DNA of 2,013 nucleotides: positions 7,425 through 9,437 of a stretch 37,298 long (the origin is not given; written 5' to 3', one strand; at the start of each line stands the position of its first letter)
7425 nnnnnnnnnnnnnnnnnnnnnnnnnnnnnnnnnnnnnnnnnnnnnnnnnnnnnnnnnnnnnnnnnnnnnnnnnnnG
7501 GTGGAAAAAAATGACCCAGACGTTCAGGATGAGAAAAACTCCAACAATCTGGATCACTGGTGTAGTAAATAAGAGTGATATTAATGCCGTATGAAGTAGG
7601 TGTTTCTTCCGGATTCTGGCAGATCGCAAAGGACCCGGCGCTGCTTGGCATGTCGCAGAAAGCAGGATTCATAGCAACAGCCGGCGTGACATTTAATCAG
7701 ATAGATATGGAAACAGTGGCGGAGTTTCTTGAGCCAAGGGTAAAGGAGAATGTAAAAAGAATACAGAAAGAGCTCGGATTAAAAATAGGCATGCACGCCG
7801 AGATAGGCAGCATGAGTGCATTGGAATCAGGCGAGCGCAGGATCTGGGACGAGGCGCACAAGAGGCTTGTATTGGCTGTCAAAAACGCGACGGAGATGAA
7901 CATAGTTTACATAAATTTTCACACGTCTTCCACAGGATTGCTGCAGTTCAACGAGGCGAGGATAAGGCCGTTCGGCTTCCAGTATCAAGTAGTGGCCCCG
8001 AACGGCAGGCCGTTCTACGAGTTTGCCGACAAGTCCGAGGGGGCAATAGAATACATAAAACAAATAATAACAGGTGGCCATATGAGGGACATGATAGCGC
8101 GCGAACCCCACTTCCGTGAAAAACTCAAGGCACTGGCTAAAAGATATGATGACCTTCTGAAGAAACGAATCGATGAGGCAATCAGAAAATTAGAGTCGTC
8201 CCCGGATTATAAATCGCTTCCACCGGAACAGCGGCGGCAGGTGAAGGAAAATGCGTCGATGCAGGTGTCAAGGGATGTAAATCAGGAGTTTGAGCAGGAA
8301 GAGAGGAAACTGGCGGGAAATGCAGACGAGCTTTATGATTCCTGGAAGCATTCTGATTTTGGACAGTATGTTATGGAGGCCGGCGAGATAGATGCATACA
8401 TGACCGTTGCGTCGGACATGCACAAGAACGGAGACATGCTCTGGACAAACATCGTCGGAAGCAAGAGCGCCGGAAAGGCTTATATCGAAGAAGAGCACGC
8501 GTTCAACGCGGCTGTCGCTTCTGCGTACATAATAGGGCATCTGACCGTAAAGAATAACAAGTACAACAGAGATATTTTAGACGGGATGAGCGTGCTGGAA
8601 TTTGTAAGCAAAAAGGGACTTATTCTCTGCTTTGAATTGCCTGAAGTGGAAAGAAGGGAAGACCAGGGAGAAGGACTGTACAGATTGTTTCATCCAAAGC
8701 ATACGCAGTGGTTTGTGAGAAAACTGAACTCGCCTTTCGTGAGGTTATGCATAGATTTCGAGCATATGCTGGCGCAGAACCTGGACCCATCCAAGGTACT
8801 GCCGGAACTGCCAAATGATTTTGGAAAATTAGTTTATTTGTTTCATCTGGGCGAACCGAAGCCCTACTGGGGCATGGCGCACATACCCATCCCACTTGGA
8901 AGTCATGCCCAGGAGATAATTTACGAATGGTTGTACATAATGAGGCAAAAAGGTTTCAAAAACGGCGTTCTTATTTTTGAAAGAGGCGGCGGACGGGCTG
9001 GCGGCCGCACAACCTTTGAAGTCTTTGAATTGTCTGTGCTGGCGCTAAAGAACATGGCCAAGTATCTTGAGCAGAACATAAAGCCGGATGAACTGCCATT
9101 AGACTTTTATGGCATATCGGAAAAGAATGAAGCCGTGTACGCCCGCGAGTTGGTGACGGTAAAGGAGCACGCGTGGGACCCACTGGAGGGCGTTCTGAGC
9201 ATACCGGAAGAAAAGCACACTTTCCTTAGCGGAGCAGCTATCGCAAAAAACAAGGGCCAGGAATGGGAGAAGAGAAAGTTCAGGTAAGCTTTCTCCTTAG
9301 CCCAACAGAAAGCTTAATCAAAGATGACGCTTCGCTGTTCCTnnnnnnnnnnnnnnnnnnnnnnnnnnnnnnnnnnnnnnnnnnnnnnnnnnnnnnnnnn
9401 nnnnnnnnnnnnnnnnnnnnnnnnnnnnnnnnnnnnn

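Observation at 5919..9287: Three-ORF coupled module: 526-aa orphan protein, micro-ORF, and a TIM-barrel metalloenzyme-like protein with a ~200-aa insertion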

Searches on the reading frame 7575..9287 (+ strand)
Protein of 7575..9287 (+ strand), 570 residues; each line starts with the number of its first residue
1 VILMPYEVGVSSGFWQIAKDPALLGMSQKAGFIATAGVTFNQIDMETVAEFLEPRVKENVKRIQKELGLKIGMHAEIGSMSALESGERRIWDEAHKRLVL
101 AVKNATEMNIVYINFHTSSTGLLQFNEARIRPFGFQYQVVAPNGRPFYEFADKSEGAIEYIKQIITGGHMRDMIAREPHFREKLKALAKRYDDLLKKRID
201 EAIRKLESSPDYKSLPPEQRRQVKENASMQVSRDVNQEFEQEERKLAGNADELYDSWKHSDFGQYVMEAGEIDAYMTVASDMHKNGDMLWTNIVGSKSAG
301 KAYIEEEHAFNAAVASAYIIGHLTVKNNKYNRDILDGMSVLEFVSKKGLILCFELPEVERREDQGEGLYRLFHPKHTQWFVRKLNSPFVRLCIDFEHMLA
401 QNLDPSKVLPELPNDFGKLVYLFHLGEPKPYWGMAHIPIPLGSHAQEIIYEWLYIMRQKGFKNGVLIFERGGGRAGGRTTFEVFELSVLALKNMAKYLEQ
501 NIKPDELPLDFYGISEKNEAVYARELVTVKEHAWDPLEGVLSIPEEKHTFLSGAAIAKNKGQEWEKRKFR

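Call 3: search_protein_families(library=pfam, proteins=[window:7575-9287:+], max_evalue=1)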
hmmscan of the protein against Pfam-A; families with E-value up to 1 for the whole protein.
window:7575-9287:+ (570 aa): 2 families
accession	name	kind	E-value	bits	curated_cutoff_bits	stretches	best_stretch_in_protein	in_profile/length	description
PF01261.30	AP_endonuc_2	-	2.4e-07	31.2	31.1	2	342-469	113-228/249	Xylose isomerase-like TIM barrel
PF11304.13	DUF3106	-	0.061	14.2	24.3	1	178-228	24-71/104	Protein of unknown function (DUF3106)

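Call 4: search_protein_families(library=ncbifam, proteins=[window:7575-9287:+], max_evalue=1)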
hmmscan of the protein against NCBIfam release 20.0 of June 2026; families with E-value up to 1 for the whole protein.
window:7575-9287:+ (570 aa): 1 family
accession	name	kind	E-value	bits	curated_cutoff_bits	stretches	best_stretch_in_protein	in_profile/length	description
NF033441.0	BREX_BrxC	hypoth_equivalog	0.0043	15.3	400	1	154-258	1002-1111/1173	BREX system P-loop protein BrxC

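Call 5: search_solved_structures(query=window:7575-9287:+, max_evalue=10)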
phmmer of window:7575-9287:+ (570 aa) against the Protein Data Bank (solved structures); distinct sequences matched with E-value up to 10: 3.
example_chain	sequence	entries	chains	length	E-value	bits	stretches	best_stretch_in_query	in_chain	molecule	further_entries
2x0s_A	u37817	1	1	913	0.32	12.5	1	24-75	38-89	PYRUVATE PHOSPHATE DIKINASE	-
5frg_A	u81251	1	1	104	0.56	11.7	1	210-244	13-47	FORMIN-BINDING PROTEIN 1-LIKE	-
1rzw_A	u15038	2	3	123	0.9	11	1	56-122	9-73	Protein AF2095(GR4) | Peptidyl-tRNA hydrolase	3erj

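Call 10: find_homologous_proteins(query=window:7575-9287:+)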
Query window:7575-9287:+ (570 aa): 106 proteins with E <= 0.001 among 8000 candidates.
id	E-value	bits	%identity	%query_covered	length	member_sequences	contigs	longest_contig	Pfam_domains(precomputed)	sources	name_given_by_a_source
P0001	0.0e+0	1300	100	99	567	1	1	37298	PF01261.31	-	-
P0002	7.7e-286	967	72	99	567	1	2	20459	PF01261.31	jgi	-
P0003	4.5e-277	938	70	99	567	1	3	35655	PF01261.31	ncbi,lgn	-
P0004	1.4e-251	854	65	99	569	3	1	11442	-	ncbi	-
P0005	7.2e-249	845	64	99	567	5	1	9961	-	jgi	-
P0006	8.5e-246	835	64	99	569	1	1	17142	-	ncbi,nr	ncbi:hypothetical protein HYZ41_01490 [archaeon]|nr:hypothetical protein [archaeon]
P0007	2.1e-217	741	59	99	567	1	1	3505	PF01261.31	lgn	-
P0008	7.4e-205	700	55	99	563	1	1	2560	PF01261.31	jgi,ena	-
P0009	2.5e-194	665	54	99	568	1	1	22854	PF01261.31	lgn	-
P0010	3.3e-191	655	51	99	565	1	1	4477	PF01261.31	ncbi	-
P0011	5.7e-191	654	52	99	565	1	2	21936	PF01261.31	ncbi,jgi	-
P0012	8.7e-190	650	52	99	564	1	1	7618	PF01261.31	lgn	-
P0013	2.2e-184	632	50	99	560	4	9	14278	PF01261.31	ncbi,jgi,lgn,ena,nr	ncbi:MAG: hypothetical protein J4469_00990 [Candidatus Aenigmarchaeota archaeon]|nr:hypothetical pro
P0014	4.1e-181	621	49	99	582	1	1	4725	PF01261.31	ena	-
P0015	3.4e-178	612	50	99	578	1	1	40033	PF01261.31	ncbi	-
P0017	1.2e-176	607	50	99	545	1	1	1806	PF01261.31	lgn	-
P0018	9.0e-176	604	50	99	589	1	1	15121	PF01261.31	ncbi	ncbi:hypothetical protein ACFLQN_04535 [Candidatus Aenigmatarchaeota archaeon]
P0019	1.2e-175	603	49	99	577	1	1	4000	PF01261.31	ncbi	-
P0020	1.9e-175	603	51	99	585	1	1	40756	PF01261.31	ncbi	-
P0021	3.6e-175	602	49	99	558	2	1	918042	PF01261.31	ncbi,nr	ncbi:MAG: hypothetical protein HYW26_00765 [Candidatus Aenigmarchaeota archaeon]|nr:hypothetical pro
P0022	9.5e-175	600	50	99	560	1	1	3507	PF01261.31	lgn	-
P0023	5.6e-173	594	47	100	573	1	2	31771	PF01261.31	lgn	-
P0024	4.0e-172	592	49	99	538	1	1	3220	PF01261.31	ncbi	-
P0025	1.0e-169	584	48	99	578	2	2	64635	PF01261.31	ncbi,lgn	-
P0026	1.6e-169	583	46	99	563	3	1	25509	PF01261.31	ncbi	-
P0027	3.3e-169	582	47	99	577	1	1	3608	PF01261.31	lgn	-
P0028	1.9e-168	579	48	99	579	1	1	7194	PF01261.31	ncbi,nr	ncbi:MAG: hypothetical protein QMD85_00345 [Candidatus Aenigmarchaeota archaeon]|nr:hypothetical pro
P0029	1.5e-166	573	47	99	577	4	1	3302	PF01261.31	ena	-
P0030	1.6e-165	570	47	99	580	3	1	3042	PF01261.31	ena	-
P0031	2.2e-164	566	47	99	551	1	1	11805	PF01261.31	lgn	-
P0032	5.1e-164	565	48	99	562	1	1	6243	PF01261.31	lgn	-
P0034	1.6e-163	563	46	99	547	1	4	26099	PF01261.31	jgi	jgi:sugar phosphate isomerase/epimerase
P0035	2.6e-162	559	47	99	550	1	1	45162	PF01261.31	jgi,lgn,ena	-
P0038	9.9e-162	557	46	99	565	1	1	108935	PF01261.31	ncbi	-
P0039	2.3e-161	556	46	99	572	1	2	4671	PF01261.31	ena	-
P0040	8.2e-161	554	47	99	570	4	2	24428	PF01261.31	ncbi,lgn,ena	-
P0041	8.8e-161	554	47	99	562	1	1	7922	PF01261.31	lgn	-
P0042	2.0e-160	553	47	99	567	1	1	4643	PF01261.31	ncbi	-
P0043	5.0e-160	552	48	99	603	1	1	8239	PF01261.31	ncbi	-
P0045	1.2e-159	550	48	99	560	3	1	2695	PF01261.31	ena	-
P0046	2.5e-159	549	45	99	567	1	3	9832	PF01261.31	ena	-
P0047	2.9e-159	549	47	99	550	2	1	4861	PF01261.31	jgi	jgi:sugar phosphate isomerase/epimerase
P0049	9.4e-158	544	46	99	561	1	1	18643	PF01261.31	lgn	-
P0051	1.6e-157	543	46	99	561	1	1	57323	PF01261.31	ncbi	ncbi:MAG: hypothetical protein V1900_04315 [Candidatus Aenigmatarchaeota archaeon]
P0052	2.2e-157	543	47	99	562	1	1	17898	PF01261.31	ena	-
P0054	1.8e-156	540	46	99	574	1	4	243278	PF01261.31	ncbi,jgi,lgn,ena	-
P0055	3.1e-156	539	46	99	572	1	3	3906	PF01261.31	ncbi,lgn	-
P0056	2.9e-155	536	44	99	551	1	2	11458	PF01261.31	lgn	-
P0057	3.5e-155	536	46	99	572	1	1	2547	PF01261.31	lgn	-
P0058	1.0e-154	534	45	99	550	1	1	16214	PF01261.31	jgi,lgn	jgi:hypothetical protein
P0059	1.3e-154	534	44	99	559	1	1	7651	PF01261.31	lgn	-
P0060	2.9e-154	533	45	99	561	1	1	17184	PF01261.31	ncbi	-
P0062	1.0e-153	531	46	99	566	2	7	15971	PF01261.31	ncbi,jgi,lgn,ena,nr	ncbi:MAG TPA: hypothetical protein VJI12_04680 [archaeon]|nr:hypothetical protein [archaeon]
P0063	2.0e-153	530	44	99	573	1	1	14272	PF01261.31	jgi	-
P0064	2.0e-153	530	46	99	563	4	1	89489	PF01261.31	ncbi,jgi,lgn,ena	ncbi:MAG: hypothetical protein WC613_00210 [Candidatus Aenigmatarchaeota archaeon]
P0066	2.4e-153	530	45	99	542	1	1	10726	PF01261.31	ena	-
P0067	1.4e-152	527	45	100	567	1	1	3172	PF01261.31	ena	-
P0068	1.7e-152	527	45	99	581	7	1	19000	PF01261.31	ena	-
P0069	2.6e-152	526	46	99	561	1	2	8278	PF01261.31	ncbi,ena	-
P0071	5.2e-152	525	44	99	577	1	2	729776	-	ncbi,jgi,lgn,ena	-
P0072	1.7e-151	523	46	99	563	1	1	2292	PF01261.31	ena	-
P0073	4.0e-151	522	44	99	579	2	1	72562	PF01261.31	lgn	-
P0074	1.4e-150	520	45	99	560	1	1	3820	PF01261.31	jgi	jgi:hypothetical protein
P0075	1.3e-149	517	45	99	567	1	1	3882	PF01261.31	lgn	-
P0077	2.5e-149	516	43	99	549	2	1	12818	PF01261.31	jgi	jgi:sugar phosphate isomerase/epimerase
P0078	9.5e-149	514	44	99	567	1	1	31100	PF01261.31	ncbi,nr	ncbi:MAG: hypothetical protein HZB67_01445 [Candidatus Aenigmarchaeota archaeon]|nr:hypothetical pro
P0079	2.1e-148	513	46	99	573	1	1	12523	PF01261.31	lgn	-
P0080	1.2e-147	511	44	99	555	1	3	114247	PF01261.31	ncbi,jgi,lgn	-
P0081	1.5e-147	510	45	99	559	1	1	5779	PF01261.31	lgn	-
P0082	2.7e-147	510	45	99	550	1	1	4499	PF01261.31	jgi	jgi:sugar phosphate isomerase/epimerase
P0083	4.0e-147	509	44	99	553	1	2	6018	PF01261.31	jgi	-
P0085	6.4e-146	505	43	99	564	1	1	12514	PF01261.31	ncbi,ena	-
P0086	6.8e-146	505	44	99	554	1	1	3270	PF01261.31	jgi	jgi:sugar phosphate isomerase/epimerase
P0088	1.1e-145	504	45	99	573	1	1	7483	PF01261.31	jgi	jgi:hypothetical protein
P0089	1.5e-145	504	42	99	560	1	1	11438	PF01261.31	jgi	jgi:hypothetical protein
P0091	7.0e-145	502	42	99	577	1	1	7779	PF01261.31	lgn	-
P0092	7.7e-145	502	44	99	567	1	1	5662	PF01261.31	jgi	jgi:hypothetical protein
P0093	1.1e-144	501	42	99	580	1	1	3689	PF01261.31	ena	-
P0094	1.8e-144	500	42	99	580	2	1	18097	PF01261.31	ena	-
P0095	2.2e-144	500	42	99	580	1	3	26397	PF01261.31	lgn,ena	-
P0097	1.1e-140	488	43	99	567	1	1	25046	PF01261.31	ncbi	-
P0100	1.9e-129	451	43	89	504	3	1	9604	PF01261.31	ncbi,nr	ncbi:MAG: hypothetical protein NT129_05990 [Candidatus Aenigmarchaeota archaeon]|nr:hypothetical pro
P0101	6.6e-129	449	41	99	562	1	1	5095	PF01261.31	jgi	jgi:hypothetical protein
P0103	3.5e-119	417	44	80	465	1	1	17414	PF01261.31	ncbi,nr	ncbi:MAG: hypothetical protein HYT73_04440, partial [Candidatus Aenigmarchaeota archaeon]|nr:hypothe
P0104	2.5e-88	315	40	70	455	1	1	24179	PF01261.31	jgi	-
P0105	6.4e-49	185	28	99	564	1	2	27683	-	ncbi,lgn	-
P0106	2.4e-30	124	26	99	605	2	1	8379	-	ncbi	-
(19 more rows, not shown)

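Call 17: find_encoding_contigs(protein=P0021, flank=10000, max_places=2)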
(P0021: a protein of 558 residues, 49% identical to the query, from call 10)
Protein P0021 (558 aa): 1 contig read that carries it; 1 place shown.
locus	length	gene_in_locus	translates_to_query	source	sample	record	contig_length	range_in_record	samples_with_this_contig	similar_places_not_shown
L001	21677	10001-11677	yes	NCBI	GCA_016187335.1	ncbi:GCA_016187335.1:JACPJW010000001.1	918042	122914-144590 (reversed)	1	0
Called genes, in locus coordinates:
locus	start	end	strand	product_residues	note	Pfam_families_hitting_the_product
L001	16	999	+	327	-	PF01916:DS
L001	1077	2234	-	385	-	PF01926:MMR_HSR1, PF02421:FeoB_N (weak), PF08438:YGR210-like_G4, PF02824:TGS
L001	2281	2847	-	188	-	-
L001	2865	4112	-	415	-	PF05221:AdoHcyase, PF02826:2-Hacid_dh_C, PF00670:AdoHcyase_NAD, PF07991:KARI_N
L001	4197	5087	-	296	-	PF00294:PfkB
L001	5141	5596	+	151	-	-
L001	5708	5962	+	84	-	-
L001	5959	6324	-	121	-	-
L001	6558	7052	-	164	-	-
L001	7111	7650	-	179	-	-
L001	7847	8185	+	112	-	-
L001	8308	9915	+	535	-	-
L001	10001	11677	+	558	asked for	PF01261:AP_endonuc_2 (faint)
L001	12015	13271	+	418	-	PF01909:NTP_transf_2, PF18765:Polbeta, PF01934:HepT-like (faint)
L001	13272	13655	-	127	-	-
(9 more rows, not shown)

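Call 18: find_encoding_contigs(protein=P0071, flank=10000, max_places=2)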
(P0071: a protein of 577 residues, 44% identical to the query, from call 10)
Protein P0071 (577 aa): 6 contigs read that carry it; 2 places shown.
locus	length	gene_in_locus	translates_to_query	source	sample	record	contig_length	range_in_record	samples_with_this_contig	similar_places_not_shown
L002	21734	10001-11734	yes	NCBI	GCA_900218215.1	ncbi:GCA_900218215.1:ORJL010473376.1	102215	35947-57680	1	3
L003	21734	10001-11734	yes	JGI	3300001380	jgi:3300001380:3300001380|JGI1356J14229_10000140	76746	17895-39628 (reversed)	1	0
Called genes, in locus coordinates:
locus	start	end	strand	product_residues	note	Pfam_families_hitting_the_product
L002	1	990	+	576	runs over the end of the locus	PF04068:Fer4_RLI, PF13237:Fer4_10 (faint), PF00037:Fer4, PF12837:Fer4_6 (weak), PF00004:AAA (faint), PF00005:ABC_tran, PF02463:SMC_N, PF00005:ABC_tran, +1 more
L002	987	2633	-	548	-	-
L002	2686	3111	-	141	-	-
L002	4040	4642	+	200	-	-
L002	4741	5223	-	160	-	-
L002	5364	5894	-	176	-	-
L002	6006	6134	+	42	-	-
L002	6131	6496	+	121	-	PF13360:PQQ_2, PF13570:Beta-prop_ACSF4, PF25292:Beta-prop_CGLA (weak)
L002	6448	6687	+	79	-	-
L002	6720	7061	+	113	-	-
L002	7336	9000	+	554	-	-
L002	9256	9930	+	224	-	-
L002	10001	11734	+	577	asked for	-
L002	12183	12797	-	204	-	PF01121:CoaE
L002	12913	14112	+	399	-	PF01909:NTP_transf_2, PF18765:Polbeta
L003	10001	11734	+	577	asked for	-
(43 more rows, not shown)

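Call 19: find_encoding_contigs(protein=P0105, flank=10000, max_places=2)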
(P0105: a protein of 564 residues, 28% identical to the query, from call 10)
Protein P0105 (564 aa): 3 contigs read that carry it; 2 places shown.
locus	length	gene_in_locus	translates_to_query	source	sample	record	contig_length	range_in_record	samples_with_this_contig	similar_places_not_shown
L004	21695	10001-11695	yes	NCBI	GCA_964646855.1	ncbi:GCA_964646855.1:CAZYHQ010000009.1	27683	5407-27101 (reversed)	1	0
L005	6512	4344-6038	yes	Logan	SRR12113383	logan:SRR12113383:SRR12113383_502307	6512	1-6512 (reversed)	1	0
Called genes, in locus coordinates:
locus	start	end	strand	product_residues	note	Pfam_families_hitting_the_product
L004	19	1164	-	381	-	PF01926:MMR_HSR1, PF08438:YGR210-like_G4, PF02824:TGS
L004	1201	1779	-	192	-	-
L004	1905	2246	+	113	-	PF01918:Alba (weak)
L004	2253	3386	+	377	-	PF00465:Fe-ADH, PF13685:Fe-ADH_2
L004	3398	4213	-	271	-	PF03437:BtpA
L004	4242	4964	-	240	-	PF00475:IGPD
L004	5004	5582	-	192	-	PF13404:HTH_AsnC-type, PF13412:HTH_24, PF22482:AsnC_trans_reg_3 (weak), PF01037:AsnC_trans_reg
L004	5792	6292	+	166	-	-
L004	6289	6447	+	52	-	-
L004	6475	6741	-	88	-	-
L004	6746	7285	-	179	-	-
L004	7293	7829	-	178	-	-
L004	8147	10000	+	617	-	-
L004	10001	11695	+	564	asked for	-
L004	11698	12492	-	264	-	PF00702:Hydrolase, PF13419:HAD_2, PF13242:Hydrolase_like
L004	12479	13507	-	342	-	-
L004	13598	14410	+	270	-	PF00483:NTP_transferase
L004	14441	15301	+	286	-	PF01909:NTP_transf_2, PF18765:Polbeta (weak)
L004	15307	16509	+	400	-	PF01909:NTP_transf_2, PF18765:Polbeta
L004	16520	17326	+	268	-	PF01261:AP_endonuc_2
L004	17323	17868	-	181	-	PF01923:Cob_adeno_trans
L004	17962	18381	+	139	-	-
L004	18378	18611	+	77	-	-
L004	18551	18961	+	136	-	PF04014:MazE_antitoxin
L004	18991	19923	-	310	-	PF08271:Zn_Ribbon_TF, PF00382:TFIIB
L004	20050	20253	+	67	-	PF00808:CBFD_NFYB_HMF, PF00125:Histone (weak), PF15630:CENP-S (weak)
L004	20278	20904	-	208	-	PF00583:Acetyltransf_1 (weak), PF13508:Acetyltransf_7 (weak)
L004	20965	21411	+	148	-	-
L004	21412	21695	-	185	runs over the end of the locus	PF01988:VIT1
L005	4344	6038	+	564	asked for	-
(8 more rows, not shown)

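Call 24: predict_structure(alignment_id=A1)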
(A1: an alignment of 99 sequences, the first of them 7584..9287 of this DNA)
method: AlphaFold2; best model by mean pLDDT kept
length: 567 residues; sequences in the alignment: 99
mean_pLDDT: 89.7   pTM: 0.85
mean pLDDT of the five models: 89.7, 89.0, 88.2, 88.0, 87.1
residues with pLDDT >= 90: 427; 70-90: 70; 50-70: 53; < 50: 17
segments of 3 or more residues with pLDDT < 50: 472-474, 538-546, 565-567
pLDDT, mean of each block of 10 residues (from residue 1): 88 78 85 83 93 95 93 91 98 98 98 96 94 97 97 97 92 96 98 97 96 95 96 97 96 96 97 99 98 98 98 99 97 98 98 86 92 98 98 95 98 98 89 86 96 97 83 59 89 96 91 57 63 54 46 58 50
secondary structure, 60 per line:
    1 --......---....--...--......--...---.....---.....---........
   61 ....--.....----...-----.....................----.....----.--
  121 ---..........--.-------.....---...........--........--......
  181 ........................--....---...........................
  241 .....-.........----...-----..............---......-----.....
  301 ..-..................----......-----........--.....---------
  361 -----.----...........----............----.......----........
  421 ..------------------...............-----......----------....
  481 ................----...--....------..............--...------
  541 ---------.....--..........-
elements in order: E3-8 H12-15 H23-28 E37-41 H45-49 H53-64 E67-71 H85-104 E109-113 H124-133 H144-148 H152-162 H165-172 H175-204 H207-210 H214-245 H247-255 H268-281 H285-290 H296-302 H304-321 H326-331 H337-344 E347-351 H371-381 E386-391 H392-397 H402-408 H413-416 E417-422 H441-455 E461-466 H477-496 H506-509 H516-529 H550-554 H557-566
